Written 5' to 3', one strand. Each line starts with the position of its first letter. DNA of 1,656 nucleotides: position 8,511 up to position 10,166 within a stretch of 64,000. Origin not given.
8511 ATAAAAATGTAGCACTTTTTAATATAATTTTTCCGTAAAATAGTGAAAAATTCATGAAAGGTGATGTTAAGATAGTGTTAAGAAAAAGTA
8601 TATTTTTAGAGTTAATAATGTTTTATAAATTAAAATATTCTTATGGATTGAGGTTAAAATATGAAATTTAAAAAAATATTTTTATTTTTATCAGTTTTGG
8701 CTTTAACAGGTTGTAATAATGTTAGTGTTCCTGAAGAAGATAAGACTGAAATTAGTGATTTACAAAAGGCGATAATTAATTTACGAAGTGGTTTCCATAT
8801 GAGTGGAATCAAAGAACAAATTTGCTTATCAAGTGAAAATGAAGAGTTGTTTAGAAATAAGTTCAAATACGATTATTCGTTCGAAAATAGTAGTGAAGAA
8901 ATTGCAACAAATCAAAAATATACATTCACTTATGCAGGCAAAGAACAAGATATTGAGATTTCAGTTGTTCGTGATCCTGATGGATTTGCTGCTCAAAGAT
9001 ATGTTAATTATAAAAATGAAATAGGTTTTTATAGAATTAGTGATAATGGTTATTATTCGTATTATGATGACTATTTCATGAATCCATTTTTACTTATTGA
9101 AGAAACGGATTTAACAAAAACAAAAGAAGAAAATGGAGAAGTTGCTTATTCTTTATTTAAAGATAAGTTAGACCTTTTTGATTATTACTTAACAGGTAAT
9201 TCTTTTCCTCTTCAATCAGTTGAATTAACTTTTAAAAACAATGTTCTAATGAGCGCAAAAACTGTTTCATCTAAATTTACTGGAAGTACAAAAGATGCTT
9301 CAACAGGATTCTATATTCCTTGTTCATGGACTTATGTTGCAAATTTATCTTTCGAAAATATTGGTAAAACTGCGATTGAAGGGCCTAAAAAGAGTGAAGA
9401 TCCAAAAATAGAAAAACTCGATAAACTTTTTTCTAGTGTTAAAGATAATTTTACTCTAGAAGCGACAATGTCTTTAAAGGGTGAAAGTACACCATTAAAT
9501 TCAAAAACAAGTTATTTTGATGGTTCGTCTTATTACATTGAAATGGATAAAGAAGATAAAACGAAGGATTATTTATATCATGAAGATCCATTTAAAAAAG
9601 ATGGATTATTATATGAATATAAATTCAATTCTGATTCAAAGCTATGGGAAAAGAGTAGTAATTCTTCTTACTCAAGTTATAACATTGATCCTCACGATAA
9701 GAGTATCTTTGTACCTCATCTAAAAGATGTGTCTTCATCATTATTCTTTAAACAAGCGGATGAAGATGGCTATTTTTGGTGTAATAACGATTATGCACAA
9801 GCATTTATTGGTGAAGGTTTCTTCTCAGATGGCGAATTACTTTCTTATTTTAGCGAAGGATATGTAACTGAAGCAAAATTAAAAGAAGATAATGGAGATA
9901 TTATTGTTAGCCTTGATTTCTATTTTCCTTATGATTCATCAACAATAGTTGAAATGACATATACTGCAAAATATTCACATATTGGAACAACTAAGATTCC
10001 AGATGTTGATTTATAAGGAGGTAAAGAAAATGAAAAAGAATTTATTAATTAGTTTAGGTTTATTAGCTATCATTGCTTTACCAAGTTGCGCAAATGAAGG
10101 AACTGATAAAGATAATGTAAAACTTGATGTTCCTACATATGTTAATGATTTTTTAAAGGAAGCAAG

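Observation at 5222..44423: Five copies of a phased direct-repeat motif TRTTAA-N5-TRTTAA-(G/A)AAA upstream of surface-lipoprotein and transporter operons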

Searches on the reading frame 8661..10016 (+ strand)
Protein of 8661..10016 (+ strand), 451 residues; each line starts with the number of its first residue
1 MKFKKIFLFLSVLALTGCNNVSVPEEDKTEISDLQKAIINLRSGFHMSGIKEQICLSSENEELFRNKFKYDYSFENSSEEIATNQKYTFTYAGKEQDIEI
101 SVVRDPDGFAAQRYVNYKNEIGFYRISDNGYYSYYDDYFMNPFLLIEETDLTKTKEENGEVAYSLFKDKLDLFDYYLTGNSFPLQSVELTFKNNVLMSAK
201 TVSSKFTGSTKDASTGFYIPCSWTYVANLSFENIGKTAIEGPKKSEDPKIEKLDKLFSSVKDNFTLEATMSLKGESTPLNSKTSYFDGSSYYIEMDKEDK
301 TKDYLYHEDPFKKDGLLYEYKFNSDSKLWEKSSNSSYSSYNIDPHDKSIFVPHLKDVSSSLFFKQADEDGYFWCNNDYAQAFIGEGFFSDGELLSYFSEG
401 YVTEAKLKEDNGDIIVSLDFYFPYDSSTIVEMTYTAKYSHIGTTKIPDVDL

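Call 14: search_protein_families(library=pfam, proteins=[window:8661-10016:+])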
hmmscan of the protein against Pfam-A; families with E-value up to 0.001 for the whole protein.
window:8661-10016:+ (451 aa): 0 families

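Call 68: find_homologous_proteins(query=window:8661-10016:+, max_evalue=1e-10)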
Query window:8661-10016:+ (451 aa): 12 proteins with E <= 1e-10 among 5263 candidates.
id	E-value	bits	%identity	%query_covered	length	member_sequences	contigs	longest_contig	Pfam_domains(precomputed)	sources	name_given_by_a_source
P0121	2.9e-288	974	96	100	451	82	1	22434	-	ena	-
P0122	8.9e-168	577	60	100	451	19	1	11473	-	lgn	-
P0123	1.4e-116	408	44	100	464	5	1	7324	-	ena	-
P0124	1.9e-114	401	46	96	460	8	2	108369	-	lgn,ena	-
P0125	2.4e-114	401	46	94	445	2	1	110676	-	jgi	-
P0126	5.0e-114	400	44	100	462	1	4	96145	-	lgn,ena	-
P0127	3.4e-109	384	47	94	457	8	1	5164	-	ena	-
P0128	8.0e-104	366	45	91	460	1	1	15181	-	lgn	-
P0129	7.3e-98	347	40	100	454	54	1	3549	-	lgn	-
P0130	6.4e-77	278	38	99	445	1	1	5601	-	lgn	-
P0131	4.2e-62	229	35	99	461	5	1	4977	-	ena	-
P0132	1.3e-49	188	40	58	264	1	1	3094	-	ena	-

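Call 69: find_encoding_contigs(protein=P0122, flank=10000, max_places=1)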
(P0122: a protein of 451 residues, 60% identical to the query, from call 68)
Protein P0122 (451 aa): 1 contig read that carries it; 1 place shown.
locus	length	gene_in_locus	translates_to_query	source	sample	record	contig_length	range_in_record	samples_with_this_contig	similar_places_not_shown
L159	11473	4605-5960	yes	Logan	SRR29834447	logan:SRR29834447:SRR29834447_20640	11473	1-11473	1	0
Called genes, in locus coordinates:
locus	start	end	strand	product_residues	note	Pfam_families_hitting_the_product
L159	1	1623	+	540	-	?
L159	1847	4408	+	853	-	PF25788:Ig_Rha78A_N, PF08531:Bac_rhamnosid_N, PF05592:Bac_rhamnosid, PF17389:Bac_rhamnosid6H, PF17390:Bac_rhamnosid_C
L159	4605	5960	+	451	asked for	-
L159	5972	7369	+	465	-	-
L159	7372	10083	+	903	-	PF02368:Big_2 (weak)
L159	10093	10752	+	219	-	-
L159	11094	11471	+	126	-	?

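Call 70: find_encoding_contigs(protein=P0124, flank=10000, max_places=1)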
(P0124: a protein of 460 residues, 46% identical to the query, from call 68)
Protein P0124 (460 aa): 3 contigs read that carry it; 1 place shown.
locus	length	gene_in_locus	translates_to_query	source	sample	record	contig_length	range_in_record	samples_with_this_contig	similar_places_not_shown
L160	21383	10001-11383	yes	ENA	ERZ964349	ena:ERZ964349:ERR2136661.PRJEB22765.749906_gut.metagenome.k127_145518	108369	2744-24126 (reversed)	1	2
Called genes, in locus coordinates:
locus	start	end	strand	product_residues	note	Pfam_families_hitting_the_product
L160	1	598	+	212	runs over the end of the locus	PF06971:Put_DNA-bind_N, PF02629:CoA_binding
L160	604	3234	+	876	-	PF00171:Aldedh, PF00465:Fe-ADH, PF25137:ADH_Fe_C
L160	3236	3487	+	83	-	PF01257:2Fe-2S_thioredx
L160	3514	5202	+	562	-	PF00037:Fer4 (faint), PF12838:Fer4_7 (weak), PF13237:Fer4_10, PF14697:Fer4_21 (weak), PF02906:Fe_hyd_lg_C, PF04060:FeS, PF00989:PAS (weak), PF13426:PAS_9 (faint)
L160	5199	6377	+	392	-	PF07228:SpoIIE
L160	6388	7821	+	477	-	PF12838:Fer4_7, PF14697:Fer4_21 (weak), PF12797:Fer4_2 (weak), PF00037:Fer4, PF12837:Fer4_6, PF13484:Fer4_16 (weak), PF00037:Fer4, PF02906:Fe_hyd_lg_C, +5 more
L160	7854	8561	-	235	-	PF00588:SpoU_methylase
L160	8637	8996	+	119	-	-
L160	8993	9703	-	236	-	-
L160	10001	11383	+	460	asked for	-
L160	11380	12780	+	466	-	-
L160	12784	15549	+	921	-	PF02368:Big_2, PF22359:Big-like (faint), PF02368:Big_2 (weak)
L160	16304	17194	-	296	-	PF02311:AraC_binding, PF07883:Cupin_2 (weak), PF12833:HTH_18, PF00165:HTH_AraC (weak)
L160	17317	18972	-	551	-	PF01609:DDE_Tnp_1 (faint)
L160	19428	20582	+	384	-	-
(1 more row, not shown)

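Call 71: find_encoding_contigs(protein=P0126, flank=10000, max_places=1)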
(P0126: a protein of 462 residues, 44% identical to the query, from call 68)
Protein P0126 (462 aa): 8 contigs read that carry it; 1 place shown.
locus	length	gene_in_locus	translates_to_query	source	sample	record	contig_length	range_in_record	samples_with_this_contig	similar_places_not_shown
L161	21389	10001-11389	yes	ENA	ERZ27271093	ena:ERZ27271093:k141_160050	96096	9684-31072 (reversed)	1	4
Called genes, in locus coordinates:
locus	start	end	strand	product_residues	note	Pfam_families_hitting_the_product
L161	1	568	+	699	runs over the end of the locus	PF00009:GTP_EFTU, PF03144:GTP_EFTU_D2, PF22042:EF-G_D2, PF14492:EFG_III, PF16658:RF3_C, PF03764:EFG_IV, PF00679:EFG_C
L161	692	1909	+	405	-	PF00009:GTP_EFTU, PF03144:GTP_EFTU_D2, PF03143:GTP_EFTU_D3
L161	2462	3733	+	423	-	-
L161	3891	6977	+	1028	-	PF01443:Viral_helicase1 (faint), PF13086:AAA_11, PF13245:AAA_19, PF13604:AAA_30 (faint), PF13087:AAA_12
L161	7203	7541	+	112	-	PF13657:Couple_hipA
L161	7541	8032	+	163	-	PF07804:HipA_C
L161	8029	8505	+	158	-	PF07804:HipA_C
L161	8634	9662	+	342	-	PF17761:DUF1016_N, PF06250:YhcG_C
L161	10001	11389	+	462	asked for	-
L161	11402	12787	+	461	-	-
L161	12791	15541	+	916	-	PF02368:Big_2, PF22359:Big-like (faint), PF26918:Ig_Eae (faint)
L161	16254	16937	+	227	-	PF13151:DUF3990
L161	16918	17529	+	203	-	PF01381:HTH_3, PF13443:HTH_26 (weak)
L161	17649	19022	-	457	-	PF13173:AAA_14, PF13635:DUF4143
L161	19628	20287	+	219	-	PF13338:AbiEi_4 (weak)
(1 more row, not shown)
